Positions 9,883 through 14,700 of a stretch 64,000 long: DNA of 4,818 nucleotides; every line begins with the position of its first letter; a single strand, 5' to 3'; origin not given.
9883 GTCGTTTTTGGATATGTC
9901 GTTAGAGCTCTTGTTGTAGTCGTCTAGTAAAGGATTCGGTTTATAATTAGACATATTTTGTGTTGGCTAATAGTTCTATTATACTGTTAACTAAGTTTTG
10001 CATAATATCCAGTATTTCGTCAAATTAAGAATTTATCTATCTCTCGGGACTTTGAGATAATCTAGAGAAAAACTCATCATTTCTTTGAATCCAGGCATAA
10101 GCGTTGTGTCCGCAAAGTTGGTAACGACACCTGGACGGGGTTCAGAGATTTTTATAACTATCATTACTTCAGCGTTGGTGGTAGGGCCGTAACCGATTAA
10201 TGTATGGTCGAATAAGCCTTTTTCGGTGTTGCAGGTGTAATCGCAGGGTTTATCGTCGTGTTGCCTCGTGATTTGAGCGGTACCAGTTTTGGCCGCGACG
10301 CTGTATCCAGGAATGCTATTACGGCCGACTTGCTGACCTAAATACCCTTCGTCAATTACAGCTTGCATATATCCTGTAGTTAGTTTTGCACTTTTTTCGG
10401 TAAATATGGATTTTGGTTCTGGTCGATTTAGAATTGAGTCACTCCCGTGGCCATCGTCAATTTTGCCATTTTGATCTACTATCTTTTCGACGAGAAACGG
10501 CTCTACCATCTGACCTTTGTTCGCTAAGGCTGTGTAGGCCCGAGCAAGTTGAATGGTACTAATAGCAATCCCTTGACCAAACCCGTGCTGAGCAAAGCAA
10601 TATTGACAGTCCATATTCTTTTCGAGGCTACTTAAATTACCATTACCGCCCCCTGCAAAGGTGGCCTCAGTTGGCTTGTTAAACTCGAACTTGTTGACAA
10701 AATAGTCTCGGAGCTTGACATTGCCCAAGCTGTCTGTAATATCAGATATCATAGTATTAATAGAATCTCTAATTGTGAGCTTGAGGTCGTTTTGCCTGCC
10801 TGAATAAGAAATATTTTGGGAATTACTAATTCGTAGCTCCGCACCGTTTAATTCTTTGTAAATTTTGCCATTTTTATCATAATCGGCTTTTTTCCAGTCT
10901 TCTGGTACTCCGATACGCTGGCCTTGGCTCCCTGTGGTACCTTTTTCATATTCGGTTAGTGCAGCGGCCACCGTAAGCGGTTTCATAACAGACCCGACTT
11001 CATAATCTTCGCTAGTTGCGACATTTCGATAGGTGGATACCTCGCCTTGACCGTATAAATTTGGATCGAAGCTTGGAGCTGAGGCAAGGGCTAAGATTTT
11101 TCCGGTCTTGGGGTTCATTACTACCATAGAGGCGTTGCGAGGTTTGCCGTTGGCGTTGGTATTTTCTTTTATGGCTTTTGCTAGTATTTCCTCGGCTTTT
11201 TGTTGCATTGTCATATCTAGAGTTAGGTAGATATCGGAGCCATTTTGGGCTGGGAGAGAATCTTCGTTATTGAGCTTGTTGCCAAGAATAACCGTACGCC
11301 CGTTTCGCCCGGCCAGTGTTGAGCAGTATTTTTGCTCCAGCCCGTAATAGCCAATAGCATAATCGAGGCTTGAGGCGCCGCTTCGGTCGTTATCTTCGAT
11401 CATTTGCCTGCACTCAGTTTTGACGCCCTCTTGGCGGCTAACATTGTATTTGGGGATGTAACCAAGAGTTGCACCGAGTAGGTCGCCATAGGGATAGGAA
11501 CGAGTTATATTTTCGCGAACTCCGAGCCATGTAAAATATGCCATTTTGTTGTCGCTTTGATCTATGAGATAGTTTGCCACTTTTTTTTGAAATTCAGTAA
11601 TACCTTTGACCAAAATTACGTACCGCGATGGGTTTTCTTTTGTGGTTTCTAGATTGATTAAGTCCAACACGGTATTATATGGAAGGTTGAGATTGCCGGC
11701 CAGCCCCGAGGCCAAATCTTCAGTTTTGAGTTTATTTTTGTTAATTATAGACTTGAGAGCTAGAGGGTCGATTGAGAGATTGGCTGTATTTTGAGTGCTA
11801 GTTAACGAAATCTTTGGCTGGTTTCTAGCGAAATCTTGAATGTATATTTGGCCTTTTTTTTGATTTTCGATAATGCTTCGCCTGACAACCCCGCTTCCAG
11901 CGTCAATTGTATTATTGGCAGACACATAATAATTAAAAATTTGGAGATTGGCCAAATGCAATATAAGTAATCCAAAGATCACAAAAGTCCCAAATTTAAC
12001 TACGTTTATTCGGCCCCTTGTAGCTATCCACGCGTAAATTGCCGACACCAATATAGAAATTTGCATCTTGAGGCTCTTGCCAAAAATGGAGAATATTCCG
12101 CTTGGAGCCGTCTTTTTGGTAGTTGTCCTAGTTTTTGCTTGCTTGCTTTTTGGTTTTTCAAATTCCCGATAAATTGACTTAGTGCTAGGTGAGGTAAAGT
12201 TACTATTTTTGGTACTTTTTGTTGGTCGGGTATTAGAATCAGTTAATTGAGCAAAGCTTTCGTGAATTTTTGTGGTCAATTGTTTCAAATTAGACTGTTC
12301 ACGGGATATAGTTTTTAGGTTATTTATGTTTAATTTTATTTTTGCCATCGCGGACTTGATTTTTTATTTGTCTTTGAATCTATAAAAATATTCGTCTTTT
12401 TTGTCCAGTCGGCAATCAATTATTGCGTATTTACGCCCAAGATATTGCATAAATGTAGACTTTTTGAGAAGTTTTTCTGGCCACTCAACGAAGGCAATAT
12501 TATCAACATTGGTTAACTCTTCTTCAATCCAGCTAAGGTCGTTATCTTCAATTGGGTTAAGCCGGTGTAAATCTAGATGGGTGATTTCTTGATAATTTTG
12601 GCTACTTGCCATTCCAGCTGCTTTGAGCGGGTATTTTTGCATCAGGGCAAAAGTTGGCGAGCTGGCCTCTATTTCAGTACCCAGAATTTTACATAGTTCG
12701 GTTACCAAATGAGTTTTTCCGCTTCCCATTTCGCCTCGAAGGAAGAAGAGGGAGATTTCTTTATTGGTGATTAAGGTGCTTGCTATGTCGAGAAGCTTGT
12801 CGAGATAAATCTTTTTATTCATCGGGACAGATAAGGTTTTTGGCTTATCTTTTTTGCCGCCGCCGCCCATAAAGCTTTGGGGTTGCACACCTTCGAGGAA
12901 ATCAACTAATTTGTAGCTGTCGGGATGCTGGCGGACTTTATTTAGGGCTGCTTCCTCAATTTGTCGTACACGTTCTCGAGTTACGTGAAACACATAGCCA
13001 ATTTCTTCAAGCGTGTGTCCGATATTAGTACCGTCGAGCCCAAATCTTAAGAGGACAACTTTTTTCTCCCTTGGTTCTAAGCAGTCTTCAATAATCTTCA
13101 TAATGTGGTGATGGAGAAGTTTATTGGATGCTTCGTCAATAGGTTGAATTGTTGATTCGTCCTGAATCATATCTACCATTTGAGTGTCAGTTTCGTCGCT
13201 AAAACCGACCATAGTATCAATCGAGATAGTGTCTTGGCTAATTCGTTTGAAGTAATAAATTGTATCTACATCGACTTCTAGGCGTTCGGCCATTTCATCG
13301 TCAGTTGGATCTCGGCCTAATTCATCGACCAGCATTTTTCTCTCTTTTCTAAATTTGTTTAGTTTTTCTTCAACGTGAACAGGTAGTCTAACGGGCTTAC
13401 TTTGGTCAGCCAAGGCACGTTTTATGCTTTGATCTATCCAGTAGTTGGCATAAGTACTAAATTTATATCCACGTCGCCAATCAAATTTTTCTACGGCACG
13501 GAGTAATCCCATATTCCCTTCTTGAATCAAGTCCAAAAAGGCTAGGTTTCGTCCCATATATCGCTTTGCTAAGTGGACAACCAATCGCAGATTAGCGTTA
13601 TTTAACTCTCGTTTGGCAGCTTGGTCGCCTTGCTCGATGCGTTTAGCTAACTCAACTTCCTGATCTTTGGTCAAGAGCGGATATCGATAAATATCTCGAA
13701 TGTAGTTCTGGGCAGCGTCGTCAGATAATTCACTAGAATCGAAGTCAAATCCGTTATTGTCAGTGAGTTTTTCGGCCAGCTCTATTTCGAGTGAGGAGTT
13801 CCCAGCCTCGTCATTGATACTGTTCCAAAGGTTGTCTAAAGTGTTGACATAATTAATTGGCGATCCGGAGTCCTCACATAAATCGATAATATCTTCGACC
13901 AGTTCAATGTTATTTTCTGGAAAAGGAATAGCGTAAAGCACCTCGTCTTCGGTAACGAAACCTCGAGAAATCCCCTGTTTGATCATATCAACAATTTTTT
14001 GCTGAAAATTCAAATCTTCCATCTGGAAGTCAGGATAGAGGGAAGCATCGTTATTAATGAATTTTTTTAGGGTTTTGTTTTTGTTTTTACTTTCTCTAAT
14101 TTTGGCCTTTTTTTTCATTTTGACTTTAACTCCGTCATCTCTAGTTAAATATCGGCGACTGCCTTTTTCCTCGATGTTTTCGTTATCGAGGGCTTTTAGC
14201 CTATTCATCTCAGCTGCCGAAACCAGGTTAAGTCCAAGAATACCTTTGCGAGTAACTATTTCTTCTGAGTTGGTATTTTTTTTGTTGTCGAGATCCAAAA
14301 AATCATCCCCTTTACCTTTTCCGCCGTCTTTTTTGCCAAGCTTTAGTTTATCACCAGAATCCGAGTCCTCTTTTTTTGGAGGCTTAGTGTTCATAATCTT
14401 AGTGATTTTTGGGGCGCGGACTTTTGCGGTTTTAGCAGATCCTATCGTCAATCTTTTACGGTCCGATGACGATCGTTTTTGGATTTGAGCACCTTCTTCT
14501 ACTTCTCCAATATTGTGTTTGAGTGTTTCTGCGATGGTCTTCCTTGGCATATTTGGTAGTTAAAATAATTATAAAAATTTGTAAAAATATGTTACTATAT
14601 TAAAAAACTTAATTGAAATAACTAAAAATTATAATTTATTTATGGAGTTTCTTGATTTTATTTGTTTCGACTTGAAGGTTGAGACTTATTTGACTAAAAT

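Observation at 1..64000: Exceptional density of truncated or catalytically degenerate copies of core information-processing genes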

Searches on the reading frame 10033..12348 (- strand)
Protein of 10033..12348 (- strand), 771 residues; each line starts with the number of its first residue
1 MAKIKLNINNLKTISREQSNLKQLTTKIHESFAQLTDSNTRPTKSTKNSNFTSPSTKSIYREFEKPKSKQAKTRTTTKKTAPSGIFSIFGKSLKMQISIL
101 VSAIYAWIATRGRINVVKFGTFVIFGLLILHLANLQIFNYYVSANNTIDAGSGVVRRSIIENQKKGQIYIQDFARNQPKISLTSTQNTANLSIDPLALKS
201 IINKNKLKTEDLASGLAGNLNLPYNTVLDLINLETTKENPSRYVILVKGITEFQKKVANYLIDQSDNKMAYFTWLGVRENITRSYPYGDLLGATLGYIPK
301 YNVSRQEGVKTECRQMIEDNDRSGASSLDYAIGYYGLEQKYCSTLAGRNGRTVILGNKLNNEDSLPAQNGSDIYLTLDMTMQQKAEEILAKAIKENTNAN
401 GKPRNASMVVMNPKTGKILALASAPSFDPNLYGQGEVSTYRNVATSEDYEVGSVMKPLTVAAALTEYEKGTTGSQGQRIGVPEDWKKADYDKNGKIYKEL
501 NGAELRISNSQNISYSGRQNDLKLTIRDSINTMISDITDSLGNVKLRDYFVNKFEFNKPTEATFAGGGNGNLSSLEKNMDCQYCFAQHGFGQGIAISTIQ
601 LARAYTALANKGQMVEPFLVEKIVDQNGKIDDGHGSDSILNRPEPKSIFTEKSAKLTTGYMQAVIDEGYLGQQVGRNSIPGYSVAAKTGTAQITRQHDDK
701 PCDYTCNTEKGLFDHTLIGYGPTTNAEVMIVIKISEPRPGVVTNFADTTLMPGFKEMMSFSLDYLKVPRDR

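Call 6: search_protein_families(library=pfam, proteins=[window:10033-12348:-], max_evalue=0.001)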
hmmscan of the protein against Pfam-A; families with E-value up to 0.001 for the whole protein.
window:10033-12348:- (771 aa): 2 families
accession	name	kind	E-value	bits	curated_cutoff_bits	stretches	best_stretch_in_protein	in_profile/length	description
PF00905.27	Transpeptidase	-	1.6e-46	159.3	22.1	1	407-738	2-282/299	Penicillin binding protein transpeptidase domain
PF03717.20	PBP_dimer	-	1e-07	33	24.4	1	180-361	24-174/180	Penicillin-binding Protein dimerisation domain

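Call 91: search_protein_families(library=ncbifam, proteins=[window:10033-12348:-], max_evalue=0.0001)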
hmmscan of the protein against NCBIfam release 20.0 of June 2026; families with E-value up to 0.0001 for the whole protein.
window:10033-12348:- (771 aa): 18 families
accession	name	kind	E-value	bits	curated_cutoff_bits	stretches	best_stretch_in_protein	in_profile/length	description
TIGR03423.1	pbp2_mrdA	equivalog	8.8e-50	169.8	455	1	113-735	2-570/593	penicillin-binding protein 2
TIGR02214.1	spoVD_pbp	equivalog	4.1e-47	160.9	688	1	333-768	167-561/636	stage V sporulation protein D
NF053573.1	PBP2_PenA_Neis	exception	2.4e-34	118.8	1105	1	333-767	188-566/572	peptidoglycan D,D-transpeptidase PBP2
NF038271.1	strep_PBP2X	exception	5.8e-34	117.4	1050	1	318-740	201-596/750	penicillin-binding protein PBP2X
TIGR02074.1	PBP_1a_fam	subfamily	4.9e-30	104.8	508.75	1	367-727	220-501/535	PBP1A family penicillin-binding protein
NF051842.1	PBP4_5_Efaec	equivalog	2.5e-25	88.9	700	1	277-700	249-622/668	penicillin-binding protein PBP4(5)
NF008061.0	PRK10795.1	equivalog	1.4e-23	83.4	962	1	229-734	116-592/634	peptidoglycan DD-transpeptidase MrdA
NF038278.1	strep_PBP2B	exception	3.8e-18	65.3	975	1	327-731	257-649/678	penicillin-binding protein PBP2B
NF011685.0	PRK15105.1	subfamily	6.2e-17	61.4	737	1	333-465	188-319/588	peptidoglycan glycosyltransferase FtsI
NF000406.1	MECB_PBP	exception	7.6e-16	57.6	1450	1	277-623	234-558/674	PBP2a family beta-lactam-resistant peptidoglycan transpeptidase MecB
NF051885.1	tranpepglycosPbpC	equivalog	1.1e-12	47.4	900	1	596-695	460-548/632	multimodular transpeptidase-transglycosylase PbpC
NF000237.1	MECA_PBP2A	equivalog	2.3e-11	42.7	750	1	266-625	224-555/668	PBP2a family beta-lactam-resistant peptidoglycan transpeptidase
NF033378.1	MECD_PBP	exception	3.6e-11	42.1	1450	1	260-619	221-557/678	PBP2a family beta-lactam-resistant peptidoglycan transpeptidase MecD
TIGR02071.1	PBP_1b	equivalog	5e-11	41.5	717.75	1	363-469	362-460/729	penicillin-binding protein 1B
NF038276.1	strep_PBP2A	exception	5.2e-10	38.2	1100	1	590-694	489-582/716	penicillin-binding protein PBP2A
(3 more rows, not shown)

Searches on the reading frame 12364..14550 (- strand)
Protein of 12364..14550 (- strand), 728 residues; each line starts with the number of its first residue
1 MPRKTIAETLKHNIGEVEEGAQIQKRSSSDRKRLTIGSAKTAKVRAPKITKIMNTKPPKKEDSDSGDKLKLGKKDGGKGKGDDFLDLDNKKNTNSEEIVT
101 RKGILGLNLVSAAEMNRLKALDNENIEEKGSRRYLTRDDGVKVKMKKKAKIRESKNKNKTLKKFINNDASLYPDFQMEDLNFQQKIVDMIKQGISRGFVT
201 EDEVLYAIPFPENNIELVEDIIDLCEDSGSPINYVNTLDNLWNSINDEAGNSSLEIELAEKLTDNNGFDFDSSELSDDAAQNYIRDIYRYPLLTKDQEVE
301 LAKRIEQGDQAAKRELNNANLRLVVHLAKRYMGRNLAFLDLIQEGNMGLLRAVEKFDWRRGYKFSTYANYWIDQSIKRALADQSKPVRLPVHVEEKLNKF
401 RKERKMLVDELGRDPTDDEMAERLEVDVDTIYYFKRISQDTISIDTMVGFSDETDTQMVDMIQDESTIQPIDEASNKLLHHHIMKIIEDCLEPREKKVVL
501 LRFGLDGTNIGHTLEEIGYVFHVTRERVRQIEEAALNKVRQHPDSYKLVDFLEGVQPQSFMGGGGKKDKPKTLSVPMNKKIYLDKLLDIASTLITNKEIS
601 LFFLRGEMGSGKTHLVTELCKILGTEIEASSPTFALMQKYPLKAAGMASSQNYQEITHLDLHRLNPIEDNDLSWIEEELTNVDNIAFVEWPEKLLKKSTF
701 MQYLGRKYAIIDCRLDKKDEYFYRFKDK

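Call 6: search_protein_families(library=pfam, proteins=[window:12364-14550:-], max_evalue=0.001)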
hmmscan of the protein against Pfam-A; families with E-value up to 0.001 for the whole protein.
window:12364-14550:- (728 aa): 6 families
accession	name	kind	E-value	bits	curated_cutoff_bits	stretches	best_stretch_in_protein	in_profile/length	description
PF04542.20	Sigma70_r2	-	7.5e-20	70.9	24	1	318-384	3-69/71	Sigma-70 region 2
PF02367.23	TsaE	-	8.7e-20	71.4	26.6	1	588-696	9-107/128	Threonylcarbamoyl adenosine biosynthesis protein TsaE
PF04545.22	Sigma70_r4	-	1.2e-13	50.8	24.1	1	489-541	3-50/50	Sigma-70, region 4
PF00140.25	Sigma70_r1_2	-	2.5e-12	47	22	1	281-311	4-34/34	Sigma-70 factor, region 1.2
PF04539.22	Sigma70_r3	-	2.3e-11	44.1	25.3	1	395-472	1-76/78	Sigma-70 region 3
PF03979.19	Sigma70_r1_1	-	0.00049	20.4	22.5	0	183-229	4-50/81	Sigma-70 factor, region 1.1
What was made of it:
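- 12364..14550 (-): sigma70-TsaE fusion ORF next to TopA-N. It is a marker of the same rearranged lineage. Call 6.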

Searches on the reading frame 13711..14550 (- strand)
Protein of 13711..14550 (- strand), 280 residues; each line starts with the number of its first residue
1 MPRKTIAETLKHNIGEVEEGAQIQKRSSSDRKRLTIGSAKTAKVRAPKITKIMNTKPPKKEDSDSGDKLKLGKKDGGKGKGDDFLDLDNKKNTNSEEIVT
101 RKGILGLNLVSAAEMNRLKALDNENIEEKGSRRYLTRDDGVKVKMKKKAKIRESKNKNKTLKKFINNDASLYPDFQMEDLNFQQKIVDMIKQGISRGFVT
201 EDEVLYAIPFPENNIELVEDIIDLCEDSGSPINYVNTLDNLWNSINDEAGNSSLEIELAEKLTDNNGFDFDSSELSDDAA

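Call 58: find_related_loci(query=A4, collection=genome_contigs, flank=10000)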
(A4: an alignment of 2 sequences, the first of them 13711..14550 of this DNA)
Query A4 (280 aa) in genome_contigs; peptide patterns used: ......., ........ (x = any residue, [..] = any of these).
599 stretches matched a pattern (row limit reached: there are more); 1 encode a relative of the query (tblastn E <= 1e-3); 1 distinct loci.
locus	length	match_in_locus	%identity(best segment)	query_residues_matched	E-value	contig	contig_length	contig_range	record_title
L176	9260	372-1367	47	1-280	1e-68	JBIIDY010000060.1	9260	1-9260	MAG: Limisphaerales bacterium isolate ME2000-08-17pf_3300042335_group1_bin84 Rohwer_bin1519_scaffold_7596_c1, whole geno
